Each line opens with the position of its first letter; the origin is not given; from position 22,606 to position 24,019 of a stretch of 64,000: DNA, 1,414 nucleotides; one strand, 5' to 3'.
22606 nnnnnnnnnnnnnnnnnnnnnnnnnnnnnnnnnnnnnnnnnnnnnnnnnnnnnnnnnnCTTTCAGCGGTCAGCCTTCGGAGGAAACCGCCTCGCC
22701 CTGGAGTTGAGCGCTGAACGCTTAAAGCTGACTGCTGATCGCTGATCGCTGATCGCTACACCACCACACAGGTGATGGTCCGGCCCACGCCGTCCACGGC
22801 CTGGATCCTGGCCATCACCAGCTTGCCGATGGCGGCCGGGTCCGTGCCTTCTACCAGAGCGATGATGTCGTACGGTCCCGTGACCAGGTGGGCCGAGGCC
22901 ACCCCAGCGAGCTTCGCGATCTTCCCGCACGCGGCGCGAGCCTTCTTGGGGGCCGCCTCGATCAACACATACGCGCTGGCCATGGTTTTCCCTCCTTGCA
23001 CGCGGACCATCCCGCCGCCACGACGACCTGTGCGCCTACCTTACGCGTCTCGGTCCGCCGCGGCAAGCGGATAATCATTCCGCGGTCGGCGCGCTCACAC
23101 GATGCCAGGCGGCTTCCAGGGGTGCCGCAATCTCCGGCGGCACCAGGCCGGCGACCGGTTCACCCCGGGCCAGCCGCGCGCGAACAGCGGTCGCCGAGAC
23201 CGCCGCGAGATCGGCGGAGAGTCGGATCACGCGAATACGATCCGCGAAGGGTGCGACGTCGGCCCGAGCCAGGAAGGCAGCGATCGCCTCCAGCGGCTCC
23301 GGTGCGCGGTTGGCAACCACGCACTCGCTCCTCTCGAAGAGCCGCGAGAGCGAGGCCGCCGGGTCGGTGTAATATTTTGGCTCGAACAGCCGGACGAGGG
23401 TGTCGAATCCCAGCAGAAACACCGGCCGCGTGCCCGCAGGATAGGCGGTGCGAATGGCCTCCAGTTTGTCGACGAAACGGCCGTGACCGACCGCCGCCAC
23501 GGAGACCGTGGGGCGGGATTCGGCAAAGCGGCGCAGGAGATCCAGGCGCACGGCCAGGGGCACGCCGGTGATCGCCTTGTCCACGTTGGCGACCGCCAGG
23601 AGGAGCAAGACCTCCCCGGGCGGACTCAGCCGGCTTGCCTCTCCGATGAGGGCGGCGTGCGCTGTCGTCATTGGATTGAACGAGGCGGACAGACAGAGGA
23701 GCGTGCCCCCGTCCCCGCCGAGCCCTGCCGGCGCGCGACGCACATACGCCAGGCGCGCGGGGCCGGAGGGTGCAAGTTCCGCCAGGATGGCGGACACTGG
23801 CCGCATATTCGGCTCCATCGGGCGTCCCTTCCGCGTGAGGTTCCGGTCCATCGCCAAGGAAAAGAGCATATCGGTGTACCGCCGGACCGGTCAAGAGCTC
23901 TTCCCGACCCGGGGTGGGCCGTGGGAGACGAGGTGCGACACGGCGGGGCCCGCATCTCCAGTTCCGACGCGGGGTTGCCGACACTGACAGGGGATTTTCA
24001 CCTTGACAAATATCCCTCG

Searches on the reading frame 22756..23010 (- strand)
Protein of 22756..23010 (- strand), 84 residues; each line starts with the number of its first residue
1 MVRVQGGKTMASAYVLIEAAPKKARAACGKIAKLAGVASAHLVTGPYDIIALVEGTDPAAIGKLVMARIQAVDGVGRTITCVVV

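Call 8: search_protein_families(library=pfam, proteins=[window:22756-23010:-])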
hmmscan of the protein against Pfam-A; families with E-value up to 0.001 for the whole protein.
window:22756-23010:- (84 aa): 1 family
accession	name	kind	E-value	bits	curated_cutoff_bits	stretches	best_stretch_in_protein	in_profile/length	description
PF01037.27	AsnC_trans_reg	-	7.5e-11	42.2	25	1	15-83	1-70/73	Lrp/AsnC ligand binding domain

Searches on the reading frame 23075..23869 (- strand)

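Call 8: search_protein_families(library=pfam, proteins=[window:23075-23869:-])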
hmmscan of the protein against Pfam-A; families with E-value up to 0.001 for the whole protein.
window:23075-23869:- (264 aa): 1 family
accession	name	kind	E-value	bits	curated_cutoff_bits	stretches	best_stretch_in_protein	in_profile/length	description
PF01467.32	CTP_transf_like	-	0.00054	20.6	21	1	63-232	5-133/133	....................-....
